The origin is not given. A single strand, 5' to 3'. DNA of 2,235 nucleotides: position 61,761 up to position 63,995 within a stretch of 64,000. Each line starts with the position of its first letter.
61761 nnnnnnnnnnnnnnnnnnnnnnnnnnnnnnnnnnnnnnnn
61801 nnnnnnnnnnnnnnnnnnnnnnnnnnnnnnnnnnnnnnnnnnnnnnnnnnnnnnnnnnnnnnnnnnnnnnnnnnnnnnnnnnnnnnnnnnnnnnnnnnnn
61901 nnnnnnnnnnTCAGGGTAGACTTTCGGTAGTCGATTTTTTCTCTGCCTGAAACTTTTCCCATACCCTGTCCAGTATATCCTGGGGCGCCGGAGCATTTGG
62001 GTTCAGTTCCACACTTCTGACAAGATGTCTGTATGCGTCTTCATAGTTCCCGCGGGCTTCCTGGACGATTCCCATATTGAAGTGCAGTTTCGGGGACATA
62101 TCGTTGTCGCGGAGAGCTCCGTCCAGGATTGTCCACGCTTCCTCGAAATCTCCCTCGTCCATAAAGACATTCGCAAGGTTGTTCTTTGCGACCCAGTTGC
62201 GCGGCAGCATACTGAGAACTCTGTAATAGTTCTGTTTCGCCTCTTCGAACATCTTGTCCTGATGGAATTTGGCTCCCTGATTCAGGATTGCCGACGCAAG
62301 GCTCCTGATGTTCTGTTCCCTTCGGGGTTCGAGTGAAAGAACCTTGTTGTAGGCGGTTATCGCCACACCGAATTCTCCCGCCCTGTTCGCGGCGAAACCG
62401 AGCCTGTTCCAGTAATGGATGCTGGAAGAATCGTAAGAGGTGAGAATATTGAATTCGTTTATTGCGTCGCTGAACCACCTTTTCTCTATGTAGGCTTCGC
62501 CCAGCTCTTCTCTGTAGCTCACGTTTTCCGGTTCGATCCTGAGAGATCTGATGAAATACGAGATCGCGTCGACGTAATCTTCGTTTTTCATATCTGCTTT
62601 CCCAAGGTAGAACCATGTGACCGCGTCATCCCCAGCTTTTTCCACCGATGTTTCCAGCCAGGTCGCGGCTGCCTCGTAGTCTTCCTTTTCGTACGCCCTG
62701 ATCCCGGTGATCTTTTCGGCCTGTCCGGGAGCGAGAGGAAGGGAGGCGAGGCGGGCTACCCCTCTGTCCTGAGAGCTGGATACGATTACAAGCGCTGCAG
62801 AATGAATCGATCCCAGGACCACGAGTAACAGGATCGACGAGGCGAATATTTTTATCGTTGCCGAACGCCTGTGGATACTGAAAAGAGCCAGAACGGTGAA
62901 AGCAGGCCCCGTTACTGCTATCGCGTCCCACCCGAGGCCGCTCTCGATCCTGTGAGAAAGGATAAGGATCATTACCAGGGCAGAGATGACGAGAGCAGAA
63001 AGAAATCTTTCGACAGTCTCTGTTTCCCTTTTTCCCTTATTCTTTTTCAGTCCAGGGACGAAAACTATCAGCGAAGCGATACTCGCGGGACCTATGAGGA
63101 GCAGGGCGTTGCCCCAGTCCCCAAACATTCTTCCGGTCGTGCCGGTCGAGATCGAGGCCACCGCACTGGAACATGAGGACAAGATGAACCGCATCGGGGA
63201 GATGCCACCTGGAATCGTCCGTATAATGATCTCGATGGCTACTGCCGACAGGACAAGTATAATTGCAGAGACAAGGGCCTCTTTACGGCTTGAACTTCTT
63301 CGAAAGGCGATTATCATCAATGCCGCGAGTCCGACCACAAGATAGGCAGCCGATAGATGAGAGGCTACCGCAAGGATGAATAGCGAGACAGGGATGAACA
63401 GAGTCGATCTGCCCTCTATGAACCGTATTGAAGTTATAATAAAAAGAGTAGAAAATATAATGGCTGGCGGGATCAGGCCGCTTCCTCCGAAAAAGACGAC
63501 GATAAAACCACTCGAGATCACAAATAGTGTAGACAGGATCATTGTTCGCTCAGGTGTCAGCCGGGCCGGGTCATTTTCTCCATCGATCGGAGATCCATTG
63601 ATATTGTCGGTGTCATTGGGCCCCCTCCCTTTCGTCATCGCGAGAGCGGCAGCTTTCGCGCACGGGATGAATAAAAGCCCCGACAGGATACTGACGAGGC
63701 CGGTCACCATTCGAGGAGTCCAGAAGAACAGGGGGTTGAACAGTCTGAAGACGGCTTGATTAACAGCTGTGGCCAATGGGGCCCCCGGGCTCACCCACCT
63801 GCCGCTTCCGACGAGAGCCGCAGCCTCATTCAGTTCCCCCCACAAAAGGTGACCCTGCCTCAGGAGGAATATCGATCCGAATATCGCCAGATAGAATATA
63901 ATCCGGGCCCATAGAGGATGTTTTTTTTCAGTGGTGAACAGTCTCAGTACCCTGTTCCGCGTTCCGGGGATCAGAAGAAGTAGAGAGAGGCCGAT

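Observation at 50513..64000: Three paralogous-architecture polytopic membrane proteins with TPR tails flanking Wzz-like and O-antigen-ligase-like genes: a candidate GT-C-type glycosylation system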

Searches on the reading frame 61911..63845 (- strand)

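Call 4: search_protein_families(library=pfam, proteins=[window:61911-63845:-], max_evalue=0.01)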
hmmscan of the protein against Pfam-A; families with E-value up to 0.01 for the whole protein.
window:61911-63845:- (644 aa): 21 families
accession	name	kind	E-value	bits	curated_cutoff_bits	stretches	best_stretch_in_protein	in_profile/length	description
PF07719.23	TPR_2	-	5e-24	82.8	27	2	585-617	1-33/34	Tetratricopeptide repeat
PF00515.34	TPR_1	-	1.8e-21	75.5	27.8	1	586-617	2-33/34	Tetratricopeptide repeat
PF14559.12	TPR_19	-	4.1e-16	59.5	25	2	529-586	3-60/68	Tetratricopeptide repeat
PF13414.12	TPR_11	-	5.5e-15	55.2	26.8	0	559-597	2-40/42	TPR repeat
PF13428.12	TPR_14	-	4.7e-14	52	23.5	0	410-450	3-43/44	Tetratricopeptide repeat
PF13432.12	TPR_16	-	8e-14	52.2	32.7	1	556-618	2-64/65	Tetratricopeptide repeat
PF13424.12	TPR_12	-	4.9e-13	49.5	30.1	1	479-547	6-75/77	Tetratricopeptide repeat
PF23914.1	TPR_CcmH_CycH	-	7.2e-13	49.1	42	2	386-451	28-93/158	Cytochrome c-type biogenesis protein H TPR domain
PF13181.12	TPR_8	-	1e-10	41.3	25.7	0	477-507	2-32/34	Tetratricopeptide repeat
PF13176.12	TPR_7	-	1.3e-08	34.7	27.9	0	588-615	2-31/36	Tetratricopeptide repeat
PF13371.12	TPR_9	-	9.1e-08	32.4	35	0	449-511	2-64/73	Tetratricopeptide repeat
PF13431.12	TPR_17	-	1.7e-07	31.4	24.4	0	584-604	12-32/34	Tetratricopeptide repeat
PF25063.1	ARM_TT21_C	-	3e-07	31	35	0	557-611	101-155/209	Tetratricopeptide repeat protein 21 C-terminal ARM domain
PF12895.13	ANAPC3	-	2.6e-06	28.1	27.2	0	542-609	14-80/82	Anaphase-promoting complex, cyclosome, subunit 3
PF25064.1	ARM_TT21_5th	-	2.6e-05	24.9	27.8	1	531-609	15-96/117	TT21 fifth ARM repeats domain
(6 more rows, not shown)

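Call 5: search_protein_families(library=ncbifam, proteins=[window:61911-63845:-], max_evalue=0.01)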
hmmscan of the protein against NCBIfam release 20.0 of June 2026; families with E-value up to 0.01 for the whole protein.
window:61911-63845:- (644 aa): 23 families
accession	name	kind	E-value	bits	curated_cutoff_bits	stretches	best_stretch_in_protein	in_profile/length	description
NF040959.1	MamA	equivalog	1e-23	83.9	200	2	381-518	44-181/204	magnetosome protein MamA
TIGR02917.1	PEP_TPR_lipo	equivalog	2.2e-16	59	312.2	2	531-618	207-294/899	XrtA/PEP-CTERM system TPR-repeat protein PrsT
NF033762.1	social_mot_Tgl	equivalog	1.2e-12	47.7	225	1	472-617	29-168/252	social motility TPR repeat lipoprotein Tgl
TIGR02521.1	type_IV_pilW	equivalog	5.1e-12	45.8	154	1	385-540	42-199/234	type IV pilus biogenesis/stability protein PilW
NF033920.0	C39_PA2778_fam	equivalog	5.4e-11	42.4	150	1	524-615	163-254/255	PA2778 family cysteine peptidase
TIGR02552.1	LcrH_SycD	equivalog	7.5e-11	41.9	104.8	1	457-511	33-87/136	SycD/LcrH family type III secretion system chaperone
NF047507.1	TPR_BatC_Lepto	exception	2.5e-09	36.9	175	1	454-557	36-136/214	TPR repeat-containing protein BatC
NF002725.1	PRK02603.1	equivalog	5.7e-08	33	143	1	477-566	36-121/173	photosystem I assembly protein Ycf3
TIGR02795.1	tol_pal_ybgF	equivalog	1.6e-07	31.9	90.1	0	477-553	42-112/119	tol-pal system protein YbgF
NF047371.1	FlcA_CTERM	equivalog_domain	7.7e-07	27.9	300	0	564-618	326-380/646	periplasmic flagellar collar protein FlcA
TIGR03939.1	PGA_TPR_OMP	equivalog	4.3e-06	25.2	366.65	1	386-527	66-205/800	poly-beta-1,6 N-acetyl-D-glucosamine export porin PgaA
NF033758.1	gliding_GltE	equivalog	6.5e-06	25.4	225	0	528-620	233-325/411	adventurous gliding motility TPR repeat lipoprotein GltE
TIGR00540.1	TPR_hemY_coli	hypoth_equivalog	1.4e-05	24.1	142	0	386-445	304-363/385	heme biosynthesis-associated TPR protein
NF052400.1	M48_BAM_BepA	equivalog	2.5e-05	23.2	570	0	382-520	315-453/483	beta-barrel assembly-enhancing protease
NF052415.1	T3SS_chap_SctY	equivalog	3.1e-05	24.4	70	0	543-609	32-101/106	type III secretion apparatus assembly chaperone SctY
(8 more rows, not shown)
